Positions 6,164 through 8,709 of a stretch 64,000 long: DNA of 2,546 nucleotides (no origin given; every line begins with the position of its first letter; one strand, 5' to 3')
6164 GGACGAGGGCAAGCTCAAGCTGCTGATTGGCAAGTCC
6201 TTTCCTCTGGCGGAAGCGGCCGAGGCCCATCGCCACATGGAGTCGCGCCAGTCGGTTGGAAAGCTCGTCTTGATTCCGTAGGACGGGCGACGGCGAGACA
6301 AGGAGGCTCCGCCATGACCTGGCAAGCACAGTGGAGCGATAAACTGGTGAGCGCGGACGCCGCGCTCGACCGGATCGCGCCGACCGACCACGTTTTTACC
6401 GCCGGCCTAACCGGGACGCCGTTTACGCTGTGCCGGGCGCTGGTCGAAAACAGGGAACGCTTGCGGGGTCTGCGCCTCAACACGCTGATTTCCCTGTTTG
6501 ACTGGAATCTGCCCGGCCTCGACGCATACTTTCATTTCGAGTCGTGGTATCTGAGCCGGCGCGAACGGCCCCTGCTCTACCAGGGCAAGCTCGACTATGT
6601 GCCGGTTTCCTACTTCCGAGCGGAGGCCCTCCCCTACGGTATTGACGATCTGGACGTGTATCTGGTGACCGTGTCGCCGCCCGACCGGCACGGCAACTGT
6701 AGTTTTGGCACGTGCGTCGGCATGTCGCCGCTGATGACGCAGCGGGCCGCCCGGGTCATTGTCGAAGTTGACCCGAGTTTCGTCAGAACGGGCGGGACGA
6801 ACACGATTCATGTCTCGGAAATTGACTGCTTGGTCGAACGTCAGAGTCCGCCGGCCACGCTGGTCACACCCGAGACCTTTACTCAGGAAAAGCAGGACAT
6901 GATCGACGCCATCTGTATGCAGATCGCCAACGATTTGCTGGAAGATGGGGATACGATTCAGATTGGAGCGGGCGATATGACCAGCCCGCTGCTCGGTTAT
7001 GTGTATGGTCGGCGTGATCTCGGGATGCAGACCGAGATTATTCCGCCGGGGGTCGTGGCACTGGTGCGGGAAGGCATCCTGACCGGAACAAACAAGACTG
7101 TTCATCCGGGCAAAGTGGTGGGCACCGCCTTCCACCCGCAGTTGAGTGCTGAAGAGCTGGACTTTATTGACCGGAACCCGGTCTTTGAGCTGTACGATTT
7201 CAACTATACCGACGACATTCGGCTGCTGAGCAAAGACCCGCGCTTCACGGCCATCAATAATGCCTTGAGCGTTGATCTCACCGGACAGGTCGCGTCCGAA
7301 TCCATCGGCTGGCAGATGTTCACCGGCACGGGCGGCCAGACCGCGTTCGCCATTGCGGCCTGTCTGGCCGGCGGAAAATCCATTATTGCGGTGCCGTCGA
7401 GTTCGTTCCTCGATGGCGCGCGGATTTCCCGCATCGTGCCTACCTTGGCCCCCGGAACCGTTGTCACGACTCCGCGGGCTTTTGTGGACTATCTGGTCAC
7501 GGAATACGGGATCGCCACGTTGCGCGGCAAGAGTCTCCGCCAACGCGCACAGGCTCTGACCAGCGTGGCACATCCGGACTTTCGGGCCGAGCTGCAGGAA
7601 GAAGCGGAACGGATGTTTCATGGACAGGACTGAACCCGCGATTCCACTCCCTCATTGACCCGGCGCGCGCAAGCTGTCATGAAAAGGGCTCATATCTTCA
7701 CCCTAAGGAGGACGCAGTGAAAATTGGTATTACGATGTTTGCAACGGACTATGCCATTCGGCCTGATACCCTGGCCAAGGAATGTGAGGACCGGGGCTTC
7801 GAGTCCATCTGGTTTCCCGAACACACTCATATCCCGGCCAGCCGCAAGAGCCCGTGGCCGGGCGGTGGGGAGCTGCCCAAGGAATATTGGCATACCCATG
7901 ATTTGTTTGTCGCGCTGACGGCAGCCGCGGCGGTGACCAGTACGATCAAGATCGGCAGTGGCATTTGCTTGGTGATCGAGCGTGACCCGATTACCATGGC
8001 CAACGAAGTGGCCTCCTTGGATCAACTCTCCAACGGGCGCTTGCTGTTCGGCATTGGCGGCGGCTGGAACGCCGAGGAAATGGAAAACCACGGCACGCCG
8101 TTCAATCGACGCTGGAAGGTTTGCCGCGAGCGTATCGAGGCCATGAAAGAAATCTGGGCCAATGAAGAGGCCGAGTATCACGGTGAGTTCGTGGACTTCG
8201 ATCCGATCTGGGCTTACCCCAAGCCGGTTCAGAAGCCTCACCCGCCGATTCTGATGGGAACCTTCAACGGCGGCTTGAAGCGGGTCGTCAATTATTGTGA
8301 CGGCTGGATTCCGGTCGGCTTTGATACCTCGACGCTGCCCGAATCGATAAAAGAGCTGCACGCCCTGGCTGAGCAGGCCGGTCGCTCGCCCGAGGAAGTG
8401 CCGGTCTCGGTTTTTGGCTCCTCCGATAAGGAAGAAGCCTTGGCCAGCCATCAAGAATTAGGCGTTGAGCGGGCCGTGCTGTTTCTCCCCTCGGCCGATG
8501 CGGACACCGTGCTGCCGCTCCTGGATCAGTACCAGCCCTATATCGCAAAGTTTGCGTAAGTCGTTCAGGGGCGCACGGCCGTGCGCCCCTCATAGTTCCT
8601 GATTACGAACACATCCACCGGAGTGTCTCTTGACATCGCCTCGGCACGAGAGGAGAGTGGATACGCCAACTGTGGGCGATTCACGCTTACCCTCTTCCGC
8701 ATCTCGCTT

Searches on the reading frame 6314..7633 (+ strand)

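Call 37: search_protein_families(library=pfam, proteins=[window:6314-7633:+], max_evalue=0.0001)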
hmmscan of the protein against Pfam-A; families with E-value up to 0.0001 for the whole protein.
window:6314-7633:+ (439 aa): 2 families
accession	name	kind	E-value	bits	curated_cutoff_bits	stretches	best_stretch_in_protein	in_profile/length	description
PF13336.12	AcetylCoA_hyd_C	-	2.5e-50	170.8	23.7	1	282-431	6-154/154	Acetyl-CoA hydrolase/transferase C-terminal domain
PF02550.21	AcetylCoA_hydro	-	4.8e-06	27.2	24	1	4-177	2-190/198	Acetyl-CoA hydrolase/transferase N-terminal domain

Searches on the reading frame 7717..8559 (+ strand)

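Call 8: search_protein_families(library=pfam, proteins=[window:7717-8559:+], max_evalue=0.001)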
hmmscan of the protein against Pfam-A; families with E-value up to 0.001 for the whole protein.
window:7717-8559:+ (280 aa): 1 family
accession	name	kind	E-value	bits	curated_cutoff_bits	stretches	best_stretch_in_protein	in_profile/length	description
PF00296.26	Bac_luciferase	-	1.3e-49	169.7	27.9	1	19-234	28-226/314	Luciferase-like monooxygenase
